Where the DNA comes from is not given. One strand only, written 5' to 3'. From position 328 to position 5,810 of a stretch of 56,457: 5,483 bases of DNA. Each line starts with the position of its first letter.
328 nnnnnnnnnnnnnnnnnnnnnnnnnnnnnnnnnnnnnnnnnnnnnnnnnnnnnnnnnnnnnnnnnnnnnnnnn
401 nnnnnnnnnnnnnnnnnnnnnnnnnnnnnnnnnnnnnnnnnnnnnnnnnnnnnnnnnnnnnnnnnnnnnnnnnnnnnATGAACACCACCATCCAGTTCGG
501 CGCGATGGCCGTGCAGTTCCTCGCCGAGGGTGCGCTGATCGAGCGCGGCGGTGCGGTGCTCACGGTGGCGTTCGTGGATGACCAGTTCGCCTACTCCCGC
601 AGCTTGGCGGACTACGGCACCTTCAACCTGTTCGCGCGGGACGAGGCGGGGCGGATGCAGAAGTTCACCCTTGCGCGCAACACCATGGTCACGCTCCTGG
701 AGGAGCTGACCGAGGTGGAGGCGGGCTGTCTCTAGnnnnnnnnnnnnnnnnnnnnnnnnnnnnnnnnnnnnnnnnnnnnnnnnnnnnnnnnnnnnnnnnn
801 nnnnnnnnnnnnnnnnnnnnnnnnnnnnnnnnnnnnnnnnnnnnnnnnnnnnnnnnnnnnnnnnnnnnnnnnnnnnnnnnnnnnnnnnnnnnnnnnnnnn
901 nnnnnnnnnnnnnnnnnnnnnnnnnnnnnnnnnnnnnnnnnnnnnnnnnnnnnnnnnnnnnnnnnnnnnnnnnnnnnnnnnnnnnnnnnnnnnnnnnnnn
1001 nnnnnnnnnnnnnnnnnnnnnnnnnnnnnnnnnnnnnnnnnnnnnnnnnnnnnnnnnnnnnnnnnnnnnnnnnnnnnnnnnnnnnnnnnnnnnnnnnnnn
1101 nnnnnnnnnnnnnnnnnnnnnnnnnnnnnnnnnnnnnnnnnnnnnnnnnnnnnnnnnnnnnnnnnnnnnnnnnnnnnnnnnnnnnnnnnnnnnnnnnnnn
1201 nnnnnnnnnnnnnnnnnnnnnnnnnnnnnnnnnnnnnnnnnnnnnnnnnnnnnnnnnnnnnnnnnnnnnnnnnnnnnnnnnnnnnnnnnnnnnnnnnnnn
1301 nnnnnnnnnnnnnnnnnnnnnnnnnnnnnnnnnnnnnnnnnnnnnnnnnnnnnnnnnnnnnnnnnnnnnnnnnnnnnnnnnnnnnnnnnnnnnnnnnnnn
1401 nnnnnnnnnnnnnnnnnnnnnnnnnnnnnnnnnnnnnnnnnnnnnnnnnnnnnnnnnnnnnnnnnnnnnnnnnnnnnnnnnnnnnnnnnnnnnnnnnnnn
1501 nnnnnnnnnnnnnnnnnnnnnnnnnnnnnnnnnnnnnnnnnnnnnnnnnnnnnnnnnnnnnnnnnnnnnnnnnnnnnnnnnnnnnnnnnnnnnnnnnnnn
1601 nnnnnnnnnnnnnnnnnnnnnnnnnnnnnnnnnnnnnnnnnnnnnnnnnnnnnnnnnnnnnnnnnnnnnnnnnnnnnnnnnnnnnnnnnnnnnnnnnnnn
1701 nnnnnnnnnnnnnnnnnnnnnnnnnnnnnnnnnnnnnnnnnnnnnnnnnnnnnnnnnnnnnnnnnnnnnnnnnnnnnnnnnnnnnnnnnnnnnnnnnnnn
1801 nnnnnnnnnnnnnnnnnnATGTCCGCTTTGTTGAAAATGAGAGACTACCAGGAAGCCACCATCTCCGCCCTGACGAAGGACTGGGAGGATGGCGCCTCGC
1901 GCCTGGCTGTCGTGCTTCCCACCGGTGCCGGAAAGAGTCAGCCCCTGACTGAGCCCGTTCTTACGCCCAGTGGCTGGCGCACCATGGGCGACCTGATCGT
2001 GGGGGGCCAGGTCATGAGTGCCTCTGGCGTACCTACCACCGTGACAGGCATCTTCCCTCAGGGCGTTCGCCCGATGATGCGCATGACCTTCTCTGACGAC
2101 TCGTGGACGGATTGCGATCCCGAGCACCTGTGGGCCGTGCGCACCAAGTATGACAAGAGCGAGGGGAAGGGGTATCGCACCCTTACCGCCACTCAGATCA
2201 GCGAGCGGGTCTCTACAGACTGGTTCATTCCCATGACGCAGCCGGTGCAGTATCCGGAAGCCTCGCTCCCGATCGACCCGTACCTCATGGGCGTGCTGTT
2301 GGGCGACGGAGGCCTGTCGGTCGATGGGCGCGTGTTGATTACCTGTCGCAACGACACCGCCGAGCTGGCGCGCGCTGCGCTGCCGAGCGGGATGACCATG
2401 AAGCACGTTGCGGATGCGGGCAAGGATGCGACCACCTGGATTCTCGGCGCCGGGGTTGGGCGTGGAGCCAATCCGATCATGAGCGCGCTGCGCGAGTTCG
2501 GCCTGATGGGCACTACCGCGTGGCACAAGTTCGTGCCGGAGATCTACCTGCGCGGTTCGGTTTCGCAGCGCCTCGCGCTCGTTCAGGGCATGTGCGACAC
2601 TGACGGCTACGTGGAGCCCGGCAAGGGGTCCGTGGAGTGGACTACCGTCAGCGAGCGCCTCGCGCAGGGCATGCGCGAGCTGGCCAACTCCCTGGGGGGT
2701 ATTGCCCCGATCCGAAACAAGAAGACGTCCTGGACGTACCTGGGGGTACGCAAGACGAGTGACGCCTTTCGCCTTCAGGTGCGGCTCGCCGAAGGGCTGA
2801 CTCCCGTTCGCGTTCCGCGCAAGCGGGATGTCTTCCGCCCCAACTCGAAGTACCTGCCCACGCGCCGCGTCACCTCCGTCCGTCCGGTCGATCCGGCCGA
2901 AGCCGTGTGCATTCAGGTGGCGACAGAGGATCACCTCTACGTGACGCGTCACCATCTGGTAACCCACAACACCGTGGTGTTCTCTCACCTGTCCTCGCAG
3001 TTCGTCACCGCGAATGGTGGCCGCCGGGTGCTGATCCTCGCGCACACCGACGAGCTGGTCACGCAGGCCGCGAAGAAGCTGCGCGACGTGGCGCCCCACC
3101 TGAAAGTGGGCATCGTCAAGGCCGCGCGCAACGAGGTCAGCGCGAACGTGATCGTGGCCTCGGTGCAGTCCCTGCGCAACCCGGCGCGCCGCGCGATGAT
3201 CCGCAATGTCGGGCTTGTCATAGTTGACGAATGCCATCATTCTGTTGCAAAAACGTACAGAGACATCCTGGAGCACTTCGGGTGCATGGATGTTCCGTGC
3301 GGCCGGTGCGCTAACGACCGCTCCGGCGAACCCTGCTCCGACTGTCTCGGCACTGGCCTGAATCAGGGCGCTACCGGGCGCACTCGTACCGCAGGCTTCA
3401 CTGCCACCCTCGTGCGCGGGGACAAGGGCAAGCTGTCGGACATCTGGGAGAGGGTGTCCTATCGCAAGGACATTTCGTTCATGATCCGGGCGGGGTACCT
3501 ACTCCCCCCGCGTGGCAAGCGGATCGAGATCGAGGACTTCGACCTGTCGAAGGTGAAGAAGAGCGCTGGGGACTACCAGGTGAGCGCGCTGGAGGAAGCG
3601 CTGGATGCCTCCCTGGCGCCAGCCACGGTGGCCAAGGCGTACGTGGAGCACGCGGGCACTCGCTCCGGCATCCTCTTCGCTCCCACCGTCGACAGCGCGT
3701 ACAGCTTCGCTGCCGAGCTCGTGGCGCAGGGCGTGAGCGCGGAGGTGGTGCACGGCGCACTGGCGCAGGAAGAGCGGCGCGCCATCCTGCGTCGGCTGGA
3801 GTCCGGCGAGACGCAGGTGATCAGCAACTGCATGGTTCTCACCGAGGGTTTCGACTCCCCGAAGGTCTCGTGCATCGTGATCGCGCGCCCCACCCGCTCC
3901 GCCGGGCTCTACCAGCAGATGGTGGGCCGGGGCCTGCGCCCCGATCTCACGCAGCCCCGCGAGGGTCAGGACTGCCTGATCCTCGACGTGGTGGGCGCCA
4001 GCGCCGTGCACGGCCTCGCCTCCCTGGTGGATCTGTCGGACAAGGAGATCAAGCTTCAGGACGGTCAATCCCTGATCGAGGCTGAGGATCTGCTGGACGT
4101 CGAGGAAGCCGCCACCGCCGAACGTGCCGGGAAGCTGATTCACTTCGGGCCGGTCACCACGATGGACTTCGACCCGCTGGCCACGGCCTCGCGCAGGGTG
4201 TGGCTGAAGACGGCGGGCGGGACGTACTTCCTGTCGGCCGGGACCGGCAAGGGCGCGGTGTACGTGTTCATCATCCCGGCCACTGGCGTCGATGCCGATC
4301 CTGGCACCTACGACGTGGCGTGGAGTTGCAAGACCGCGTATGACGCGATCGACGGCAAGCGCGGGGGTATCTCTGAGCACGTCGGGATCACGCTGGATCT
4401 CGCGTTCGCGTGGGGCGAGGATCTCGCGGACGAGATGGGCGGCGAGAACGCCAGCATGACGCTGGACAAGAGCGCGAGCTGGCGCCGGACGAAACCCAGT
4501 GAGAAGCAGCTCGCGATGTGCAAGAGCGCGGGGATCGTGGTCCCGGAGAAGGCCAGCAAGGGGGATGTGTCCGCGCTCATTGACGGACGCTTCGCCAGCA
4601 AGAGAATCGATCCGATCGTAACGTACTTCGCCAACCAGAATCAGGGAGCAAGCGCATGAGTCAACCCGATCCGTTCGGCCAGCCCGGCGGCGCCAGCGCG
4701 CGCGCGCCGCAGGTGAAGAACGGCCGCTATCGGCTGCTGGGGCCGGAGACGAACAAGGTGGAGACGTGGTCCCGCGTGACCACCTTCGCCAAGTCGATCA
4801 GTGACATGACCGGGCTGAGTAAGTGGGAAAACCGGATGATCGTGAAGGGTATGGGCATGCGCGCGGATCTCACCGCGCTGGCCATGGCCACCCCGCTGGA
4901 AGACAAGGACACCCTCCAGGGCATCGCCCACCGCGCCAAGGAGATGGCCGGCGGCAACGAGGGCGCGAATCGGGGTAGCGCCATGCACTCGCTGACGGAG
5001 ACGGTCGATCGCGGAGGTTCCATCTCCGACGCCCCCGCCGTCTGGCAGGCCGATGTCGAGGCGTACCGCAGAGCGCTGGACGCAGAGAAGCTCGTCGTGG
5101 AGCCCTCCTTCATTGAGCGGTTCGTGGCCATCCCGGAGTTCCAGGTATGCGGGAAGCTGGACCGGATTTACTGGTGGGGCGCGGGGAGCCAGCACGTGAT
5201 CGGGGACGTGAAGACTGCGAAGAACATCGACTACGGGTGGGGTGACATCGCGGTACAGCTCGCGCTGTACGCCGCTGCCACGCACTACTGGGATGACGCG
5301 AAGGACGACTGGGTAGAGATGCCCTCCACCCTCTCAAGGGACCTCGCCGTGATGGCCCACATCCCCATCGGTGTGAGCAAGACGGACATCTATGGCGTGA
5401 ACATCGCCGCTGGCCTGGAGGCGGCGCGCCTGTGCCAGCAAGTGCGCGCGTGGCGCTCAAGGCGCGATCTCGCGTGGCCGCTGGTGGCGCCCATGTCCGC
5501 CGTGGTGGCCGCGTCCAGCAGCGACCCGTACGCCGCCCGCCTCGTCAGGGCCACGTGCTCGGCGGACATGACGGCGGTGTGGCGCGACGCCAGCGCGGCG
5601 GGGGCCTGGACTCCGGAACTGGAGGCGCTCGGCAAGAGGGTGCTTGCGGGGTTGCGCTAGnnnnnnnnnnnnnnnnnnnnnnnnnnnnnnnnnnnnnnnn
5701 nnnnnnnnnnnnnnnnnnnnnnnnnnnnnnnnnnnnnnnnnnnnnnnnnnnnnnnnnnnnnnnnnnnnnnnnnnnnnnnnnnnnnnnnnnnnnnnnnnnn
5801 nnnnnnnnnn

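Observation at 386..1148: Repeated terminator + promoter + palindromic-operator cassette insulating individual early genes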

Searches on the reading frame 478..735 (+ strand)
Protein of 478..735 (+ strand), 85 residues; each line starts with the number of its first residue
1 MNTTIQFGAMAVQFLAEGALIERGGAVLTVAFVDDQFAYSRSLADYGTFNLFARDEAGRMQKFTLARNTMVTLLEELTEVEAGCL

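Call 36: search_protein_families(library=phrogs, proteins=[window:478-735:+], max_evalue=0.01)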
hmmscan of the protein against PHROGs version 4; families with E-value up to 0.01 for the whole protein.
window:478-735:+ (85 aa): 0 families

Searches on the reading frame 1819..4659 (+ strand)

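Call 11: search_protein_families(library=pfam, proteins=[window:1819-4659:+], max_evalue=0.01)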
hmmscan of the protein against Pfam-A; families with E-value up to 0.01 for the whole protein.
window:1819-4659:+ (946 aa): 4 families
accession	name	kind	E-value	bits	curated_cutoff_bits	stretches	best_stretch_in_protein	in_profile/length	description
PF04851.21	ResIII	-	2.8e-20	73.3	22.5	2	385-487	37-150/164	Type III restriction enzyme, res subunit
PF00271.37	Helicase_C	-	1.8e-14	54.4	23.5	1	610-707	11-108/110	Helicase conserved C-terminal domain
PF00270.35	DEAD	-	1.4e-09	38.3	26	1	397-491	41-146/167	DEAD/DEAH box helicase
PF14528.11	LAGLIDADG_3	-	7.9e-08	32.9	22.5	1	250-305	2-64/82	LAGLIDADG-like domain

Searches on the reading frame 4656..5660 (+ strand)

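Call 11: search_protein_families(library=pfam, proteins=[window:4656-5660:+], max_evalue=0.01)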
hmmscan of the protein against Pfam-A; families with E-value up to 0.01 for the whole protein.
window:4656-5660:+ (334 aa): 1 family
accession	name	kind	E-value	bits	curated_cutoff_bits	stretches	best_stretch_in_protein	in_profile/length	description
PF12705.13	PDDEXK_1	-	0.00051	20.5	22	1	134-210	93-170/247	PD-(D/E)XK nuclease superfamily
